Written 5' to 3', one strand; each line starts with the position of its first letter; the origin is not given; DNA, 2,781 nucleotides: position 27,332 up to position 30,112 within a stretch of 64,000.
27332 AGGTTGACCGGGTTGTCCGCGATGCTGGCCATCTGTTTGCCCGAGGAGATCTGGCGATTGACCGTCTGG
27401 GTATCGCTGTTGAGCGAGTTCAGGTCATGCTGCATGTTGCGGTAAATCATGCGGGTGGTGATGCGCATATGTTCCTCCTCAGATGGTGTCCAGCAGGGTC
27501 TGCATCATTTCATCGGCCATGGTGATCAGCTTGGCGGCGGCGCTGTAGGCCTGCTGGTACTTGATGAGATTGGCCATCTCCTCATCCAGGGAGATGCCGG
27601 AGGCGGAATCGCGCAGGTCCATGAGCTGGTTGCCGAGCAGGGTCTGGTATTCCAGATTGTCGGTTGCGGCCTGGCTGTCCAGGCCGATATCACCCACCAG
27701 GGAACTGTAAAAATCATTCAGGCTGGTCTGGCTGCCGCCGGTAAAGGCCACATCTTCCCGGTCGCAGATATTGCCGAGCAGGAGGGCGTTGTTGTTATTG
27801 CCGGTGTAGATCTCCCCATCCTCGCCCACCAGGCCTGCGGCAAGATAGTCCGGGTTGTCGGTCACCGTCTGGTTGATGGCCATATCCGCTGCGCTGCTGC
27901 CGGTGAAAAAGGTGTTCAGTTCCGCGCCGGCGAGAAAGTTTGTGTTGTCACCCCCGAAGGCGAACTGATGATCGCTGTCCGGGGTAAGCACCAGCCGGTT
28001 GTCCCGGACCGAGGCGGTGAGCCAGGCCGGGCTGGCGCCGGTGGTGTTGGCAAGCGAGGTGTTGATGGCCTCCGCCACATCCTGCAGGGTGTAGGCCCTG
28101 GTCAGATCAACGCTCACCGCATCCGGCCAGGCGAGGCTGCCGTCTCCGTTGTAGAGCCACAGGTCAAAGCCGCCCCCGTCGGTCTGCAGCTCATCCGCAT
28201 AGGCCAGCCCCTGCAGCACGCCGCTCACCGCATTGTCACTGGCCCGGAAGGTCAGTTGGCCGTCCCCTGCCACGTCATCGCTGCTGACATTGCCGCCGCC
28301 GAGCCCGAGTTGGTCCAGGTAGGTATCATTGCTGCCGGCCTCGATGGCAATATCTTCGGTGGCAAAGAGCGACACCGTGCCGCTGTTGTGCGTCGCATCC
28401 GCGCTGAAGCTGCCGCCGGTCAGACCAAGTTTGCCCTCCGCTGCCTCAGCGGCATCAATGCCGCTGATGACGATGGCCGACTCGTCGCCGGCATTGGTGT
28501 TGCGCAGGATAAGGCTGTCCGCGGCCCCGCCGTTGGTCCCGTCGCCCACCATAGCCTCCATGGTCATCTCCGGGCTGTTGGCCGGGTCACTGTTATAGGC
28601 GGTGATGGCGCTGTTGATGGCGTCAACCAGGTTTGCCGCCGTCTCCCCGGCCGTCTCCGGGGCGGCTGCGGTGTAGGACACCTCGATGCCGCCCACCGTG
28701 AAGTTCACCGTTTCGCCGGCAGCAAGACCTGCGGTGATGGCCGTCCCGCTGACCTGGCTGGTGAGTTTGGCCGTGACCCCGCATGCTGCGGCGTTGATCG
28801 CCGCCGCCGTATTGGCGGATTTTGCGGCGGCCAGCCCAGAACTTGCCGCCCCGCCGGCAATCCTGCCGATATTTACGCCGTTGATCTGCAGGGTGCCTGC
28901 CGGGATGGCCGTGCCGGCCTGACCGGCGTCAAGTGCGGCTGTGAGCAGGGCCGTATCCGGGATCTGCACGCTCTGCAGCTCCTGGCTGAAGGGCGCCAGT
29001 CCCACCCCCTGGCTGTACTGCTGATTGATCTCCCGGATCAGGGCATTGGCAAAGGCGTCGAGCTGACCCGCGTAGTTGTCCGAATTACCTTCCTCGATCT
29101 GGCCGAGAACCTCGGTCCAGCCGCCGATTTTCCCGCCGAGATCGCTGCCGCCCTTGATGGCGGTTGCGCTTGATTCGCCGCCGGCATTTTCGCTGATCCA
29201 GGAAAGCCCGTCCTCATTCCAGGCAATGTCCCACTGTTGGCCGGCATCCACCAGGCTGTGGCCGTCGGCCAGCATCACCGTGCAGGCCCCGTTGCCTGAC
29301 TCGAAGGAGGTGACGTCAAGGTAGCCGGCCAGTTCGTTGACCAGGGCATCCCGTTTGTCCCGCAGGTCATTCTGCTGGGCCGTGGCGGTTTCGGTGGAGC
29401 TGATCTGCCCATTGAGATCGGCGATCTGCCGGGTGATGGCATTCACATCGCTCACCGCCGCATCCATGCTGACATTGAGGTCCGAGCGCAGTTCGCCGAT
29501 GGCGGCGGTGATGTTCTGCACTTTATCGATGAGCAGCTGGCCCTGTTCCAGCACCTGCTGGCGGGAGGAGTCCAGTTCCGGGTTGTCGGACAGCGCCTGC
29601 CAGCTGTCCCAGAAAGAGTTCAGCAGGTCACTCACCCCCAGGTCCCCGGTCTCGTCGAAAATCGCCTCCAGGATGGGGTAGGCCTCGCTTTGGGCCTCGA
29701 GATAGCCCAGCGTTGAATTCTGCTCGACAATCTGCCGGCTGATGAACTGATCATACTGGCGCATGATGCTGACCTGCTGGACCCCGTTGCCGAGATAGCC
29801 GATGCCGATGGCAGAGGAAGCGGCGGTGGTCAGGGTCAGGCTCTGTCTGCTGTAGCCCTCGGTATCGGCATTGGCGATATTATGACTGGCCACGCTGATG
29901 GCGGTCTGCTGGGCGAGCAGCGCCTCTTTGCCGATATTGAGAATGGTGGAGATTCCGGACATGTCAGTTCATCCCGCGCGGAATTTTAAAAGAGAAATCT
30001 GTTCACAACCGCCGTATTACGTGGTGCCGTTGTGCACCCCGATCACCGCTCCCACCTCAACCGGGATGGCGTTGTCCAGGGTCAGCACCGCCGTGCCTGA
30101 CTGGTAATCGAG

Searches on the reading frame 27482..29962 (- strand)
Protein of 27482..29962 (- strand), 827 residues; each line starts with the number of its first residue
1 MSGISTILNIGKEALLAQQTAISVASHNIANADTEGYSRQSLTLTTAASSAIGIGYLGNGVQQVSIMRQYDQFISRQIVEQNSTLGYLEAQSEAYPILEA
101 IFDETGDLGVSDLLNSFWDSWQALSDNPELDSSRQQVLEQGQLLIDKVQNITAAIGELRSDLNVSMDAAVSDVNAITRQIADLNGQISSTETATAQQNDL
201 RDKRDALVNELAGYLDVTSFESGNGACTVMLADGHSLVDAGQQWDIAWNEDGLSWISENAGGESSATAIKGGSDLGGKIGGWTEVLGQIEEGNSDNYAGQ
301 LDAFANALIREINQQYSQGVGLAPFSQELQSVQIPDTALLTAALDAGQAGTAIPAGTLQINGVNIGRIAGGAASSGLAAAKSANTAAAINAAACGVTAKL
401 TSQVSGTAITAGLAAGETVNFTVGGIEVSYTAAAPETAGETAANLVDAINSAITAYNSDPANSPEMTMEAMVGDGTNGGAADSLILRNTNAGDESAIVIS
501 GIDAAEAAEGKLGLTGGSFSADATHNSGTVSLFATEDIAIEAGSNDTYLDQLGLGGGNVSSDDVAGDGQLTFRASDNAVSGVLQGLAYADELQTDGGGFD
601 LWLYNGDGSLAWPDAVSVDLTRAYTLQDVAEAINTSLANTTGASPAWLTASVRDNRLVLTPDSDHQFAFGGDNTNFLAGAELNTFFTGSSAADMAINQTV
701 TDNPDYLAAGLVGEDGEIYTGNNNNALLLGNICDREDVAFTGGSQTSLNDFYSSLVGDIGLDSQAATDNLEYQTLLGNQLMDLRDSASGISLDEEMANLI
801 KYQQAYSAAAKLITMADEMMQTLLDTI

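Call 80: search_protein_families(library=pfam, proteins=[window:27482-29962:-], max_evalue=0.00001)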
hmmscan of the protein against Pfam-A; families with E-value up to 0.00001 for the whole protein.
window:27482-29962:- (827 aa): 3 families
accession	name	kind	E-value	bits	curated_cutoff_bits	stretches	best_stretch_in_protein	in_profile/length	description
PF22638.1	FlgK_D1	-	5.9e-48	163.9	28.6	1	98-322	4-224/233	Flagellar hook-associated protein FlgK helical domain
PF06429.18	Flg_bbr_C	-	6e-14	51.7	23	1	787-825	7-45/46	Flagellar basal body rod FlgEFG protein C-terminal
PF00460.25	Flg_bb_rod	-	2.5e-07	30.9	20.7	1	8-37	1-30/31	Flagella basal body rod protein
